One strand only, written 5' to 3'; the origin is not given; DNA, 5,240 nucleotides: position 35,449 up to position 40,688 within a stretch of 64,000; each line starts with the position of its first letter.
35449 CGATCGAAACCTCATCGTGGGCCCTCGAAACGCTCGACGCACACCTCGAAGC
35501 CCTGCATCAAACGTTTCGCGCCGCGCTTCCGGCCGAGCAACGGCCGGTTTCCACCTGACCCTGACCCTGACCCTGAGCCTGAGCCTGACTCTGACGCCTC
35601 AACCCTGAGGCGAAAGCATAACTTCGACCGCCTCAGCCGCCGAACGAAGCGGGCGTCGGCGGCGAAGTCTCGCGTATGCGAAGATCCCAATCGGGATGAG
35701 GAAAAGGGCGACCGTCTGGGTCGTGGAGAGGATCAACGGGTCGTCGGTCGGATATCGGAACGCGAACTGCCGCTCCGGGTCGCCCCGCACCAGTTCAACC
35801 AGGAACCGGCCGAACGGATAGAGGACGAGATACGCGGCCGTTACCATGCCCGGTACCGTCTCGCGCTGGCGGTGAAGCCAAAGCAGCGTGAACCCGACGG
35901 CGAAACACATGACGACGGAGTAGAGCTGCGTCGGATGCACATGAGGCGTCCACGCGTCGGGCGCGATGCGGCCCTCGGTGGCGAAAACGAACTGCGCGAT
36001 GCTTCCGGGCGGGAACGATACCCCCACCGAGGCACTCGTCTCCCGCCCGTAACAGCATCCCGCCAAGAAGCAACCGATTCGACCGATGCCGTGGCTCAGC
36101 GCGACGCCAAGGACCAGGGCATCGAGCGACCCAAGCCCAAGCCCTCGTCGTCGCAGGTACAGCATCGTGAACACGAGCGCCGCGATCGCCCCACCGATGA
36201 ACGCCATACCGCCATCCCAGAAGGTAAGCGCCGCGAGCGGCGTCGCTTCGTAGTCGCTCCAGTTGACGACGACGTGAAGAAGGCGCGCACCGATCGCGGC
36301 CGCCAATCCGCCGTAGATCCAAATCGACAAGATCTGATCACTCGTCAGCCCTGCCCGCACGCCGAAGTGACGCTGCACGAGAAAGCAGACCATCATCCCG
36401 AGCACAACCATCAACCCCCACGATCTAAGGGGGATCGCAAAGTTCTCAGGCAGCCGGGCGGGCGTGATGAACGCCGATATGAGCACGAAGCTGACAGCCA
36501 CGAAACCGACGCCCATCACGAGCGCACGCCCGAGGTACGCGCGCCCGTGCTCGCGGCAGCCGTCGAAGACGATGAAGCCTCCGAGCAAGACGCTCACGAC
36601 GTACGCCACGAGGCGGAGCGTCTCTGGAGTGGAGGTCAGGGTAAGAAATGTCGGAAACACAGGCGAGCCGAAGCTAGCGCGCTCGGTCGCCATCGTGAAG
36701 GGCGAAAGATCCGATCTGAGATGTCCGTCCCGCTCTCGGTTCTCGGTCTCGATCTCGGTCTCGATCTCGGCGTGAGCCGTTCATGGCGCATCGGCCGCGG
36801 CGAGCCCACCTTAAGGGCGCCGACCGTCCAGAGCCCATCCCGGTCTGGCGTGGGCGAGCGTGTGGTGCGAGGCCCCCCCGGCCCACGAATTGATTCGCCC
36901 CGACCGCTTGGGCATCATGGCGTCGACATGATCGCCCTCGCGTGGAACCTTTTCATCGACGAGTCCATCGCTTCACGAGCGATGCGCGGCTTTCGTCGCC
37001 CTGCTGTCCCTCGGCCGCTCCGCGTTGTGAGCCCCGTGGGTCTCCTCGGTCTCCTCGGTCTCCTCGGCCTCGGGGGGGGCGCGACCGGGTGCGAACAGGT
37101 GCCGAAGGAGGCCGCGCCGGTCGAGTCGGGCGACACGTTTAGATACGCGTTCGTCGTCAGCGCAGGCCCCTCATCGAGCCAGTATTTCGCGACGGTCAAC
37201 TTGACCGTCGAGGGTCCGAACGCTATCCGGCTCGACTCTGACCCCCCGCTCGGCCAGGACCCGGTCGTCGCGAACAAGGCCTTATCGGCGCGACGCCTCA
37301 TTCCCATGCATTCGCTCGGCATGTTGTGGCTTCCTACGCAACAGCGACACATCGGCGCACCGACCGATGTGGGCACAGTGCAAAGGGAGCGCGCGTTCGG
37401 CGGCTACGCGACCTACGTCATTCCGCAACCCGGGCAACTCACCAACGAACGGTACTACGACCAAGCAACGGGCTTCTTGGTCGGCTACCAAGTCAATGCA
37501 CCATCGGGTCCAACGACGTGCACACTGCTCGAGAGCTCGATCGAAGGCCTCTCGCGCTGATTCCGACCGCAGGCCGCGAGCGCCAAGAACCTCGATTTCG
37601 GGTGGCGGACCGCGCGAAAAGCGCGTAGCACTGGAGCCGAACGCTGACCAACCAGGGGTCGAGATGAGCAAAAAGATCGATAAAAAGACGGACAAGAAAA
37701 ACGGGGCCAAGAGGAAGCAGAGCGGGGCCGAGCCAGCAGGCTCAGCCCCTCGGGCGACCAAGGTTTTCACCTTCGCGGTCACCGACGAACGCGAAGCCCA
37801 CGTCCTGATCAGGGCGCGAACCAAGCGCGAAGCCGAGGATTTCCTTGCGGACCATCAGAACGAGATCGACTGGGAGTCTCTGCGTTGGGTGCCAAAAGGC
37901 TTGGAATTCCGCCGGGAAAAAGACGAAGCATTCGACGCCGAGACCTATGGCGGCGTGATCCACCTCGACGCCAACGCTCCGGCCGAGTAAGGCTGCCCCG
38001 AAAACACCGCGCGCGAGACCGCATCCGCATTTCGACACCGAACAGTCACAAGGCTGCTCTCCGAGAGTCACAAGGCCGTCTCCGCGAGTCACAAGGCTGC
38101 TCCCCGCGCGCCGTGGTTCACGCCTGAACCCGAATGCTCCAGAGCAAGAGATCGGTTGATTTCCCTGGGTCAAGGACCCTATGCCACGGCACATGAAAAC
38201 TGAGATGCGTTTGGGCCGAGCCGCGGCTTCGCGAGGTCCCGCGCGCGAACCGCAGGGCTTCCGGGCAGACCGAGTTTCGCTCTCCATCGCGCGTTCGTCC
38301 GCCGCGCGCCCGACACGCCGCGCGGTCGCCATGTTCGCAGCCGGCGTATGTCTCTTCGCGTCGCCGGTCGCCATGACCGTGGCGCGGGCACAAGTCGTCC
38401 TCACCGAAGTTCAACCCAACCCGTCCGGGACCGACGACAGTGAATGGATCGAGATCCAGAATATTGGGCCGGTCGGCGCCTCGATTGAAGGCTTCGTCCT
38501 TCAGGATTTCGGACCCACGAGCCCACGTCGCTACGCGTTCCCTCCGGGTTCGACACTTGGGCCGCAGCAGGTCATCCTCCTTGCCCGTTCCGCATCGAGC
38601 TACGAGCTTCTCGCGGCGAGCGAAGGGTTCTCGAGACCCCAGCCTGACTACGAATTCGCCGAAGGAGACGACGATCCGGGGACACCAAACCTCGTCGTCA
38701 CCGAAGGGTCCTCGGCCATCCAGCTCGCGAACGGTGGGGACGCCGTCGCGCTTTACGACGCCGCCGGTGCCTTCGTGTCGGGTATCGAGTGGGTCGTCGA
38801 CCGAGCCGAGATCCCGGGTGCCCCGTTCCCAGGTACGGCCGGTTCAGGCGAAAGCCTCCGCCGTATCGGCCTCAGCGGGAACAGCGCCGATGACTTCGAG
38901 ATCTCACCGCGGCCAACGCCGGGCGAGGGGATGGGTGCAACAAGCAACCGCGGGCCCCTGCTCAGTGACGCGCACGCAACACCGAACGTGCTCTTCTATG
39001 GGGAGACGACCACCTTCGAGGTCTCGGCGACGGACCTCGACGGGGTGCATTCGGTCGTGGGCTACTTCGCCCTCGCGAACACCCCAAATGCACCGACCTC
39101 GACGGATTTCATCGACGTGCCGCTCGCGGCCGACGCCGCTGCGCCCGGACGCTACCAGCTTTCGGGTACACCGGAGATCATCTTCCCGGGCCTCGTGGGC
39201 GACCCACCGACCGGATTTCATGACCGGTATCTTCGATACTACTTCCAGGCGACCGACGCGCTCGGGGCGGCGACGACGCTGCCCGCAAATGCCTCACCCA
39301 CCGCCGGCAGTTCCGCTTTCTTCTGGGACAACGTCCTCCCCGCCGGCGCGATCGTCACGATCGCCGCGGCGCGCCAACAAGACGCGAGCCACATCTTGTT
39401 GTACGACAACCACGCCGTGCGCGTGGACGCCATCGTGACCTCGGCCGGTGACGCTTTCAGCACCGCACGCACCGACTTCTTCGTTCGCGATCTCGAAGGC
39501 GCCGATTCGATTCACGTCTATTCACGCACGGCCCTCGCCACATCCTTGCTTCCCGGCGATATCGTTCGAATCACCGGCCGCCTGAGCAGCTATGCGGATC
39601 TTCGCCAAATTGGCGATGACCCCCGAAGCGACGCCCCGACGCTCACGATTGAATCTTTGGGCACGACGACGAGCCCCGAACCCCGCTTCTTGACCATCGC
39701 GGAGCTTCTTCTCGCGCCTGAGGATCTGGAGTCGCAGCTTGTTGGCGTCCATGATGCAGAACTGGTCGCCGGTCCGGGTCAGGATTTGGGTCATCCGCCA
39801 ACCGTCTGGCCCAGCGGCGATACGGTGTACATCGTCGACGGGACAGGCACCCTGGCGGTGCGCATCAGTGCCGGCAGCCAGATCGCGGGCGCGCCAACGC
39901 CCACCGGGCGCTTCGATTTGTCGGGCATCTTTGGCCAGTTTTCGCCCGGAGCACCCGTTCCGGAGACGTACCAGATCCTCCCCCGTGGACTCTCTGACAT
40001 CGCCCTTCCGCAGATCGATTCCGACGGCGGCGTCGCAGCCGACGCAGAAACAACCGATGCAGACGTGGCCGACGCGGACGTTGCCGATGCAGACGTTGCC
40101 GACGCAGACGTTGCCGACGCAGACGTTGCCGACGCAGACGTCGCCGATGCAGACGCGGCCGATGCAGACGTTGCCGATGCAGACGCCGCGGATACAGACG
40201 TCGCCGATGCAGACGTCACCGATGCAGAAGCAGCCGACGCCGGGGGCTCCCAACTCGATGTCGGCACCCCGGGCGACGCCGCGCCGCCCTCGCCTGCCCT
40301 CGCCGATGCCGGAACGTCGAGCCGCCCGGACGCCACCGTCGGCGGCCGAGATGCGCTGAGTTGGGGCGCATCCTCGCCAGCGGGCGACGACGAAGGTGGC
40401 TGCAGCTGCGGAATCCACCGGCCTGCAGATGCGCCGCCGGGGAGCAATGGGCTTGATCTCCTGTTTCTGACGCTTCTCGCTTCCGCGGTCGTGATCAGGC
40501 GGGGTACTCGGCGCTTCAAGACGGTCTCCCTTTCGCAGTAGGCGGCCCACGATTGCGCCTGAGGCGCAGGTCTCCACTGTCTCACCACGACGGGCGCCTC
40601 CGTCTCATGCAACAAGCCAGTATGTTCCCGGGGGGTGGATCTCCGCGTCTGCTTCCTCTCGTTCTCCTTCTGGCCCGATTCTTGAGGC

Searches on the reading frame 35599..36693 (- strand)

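Call 25: search_protein_families(library=pfam, proteins=[window:35599-36693:-], max_evalue=0.001)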
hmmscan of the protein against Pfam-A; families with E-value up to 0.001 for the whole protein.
window:35599-36693:- (364 aa): 1 family
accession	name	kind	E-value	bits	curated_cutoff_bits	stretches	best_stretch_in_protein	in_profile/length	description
PF01790.23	LGT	-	5.7e-48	163.8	24.9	1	87-340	9-238/240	Prolipoprotein diacylglyceryl transferase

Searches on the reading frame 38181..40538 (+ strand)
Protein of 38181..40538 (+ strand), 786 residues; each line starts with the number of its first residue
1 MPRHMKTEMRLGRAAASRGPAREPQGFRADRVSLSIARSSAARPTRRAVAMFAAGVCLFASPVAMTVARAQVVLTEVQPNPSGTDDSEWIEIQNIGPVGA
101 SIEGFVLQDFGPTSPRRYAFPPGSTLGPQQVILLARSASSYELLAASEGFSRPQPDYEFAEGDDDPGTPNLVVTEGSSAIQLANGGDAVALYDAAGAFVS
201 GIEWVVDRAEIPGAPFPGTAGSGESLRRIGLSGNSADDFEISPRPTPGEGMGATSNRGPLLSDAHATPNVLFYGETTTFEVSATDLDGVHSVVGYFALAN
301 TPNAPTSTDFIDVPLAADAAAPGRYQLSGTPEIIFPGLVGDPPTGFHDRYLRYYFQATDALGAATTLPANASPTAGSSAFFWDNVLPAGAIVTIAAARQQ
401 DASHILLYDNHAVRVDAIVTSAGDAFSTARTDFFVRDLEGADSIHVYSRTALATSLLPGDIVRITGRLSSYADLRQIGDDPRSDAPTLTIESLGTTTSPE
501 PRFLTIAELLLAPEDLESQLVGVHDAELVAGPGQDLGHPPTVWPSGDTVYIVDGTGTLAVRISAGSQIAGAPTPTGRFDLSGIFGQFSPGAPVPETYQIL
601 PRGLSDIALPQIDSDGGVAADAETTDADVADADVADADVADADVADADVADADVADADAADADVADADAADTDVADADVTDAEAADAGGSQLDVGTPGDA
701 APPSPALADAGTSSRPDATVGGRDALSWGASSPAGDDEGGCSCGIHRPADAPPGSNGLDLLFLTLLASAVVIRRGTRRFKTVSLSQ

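Call 25: search_protein_families(library=pfam, proteins=[window:38181-40538:+], max_evalue=0.001)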
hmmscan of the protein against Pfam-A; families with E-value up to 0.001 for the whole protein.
window:38181-40538:+ (786 aa): 2 families
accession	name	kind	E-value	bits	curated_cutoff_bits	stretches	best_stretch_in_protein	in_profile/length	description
PF00932.25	LTD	-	2.6e-16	60.4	34.3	1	68-204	4-107/109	Lamin Tail Domain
PF18942.5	DUF5689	-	3.4e-06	27.5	28.6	1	410-607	23-217/217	Family of unknown function (DUF5689)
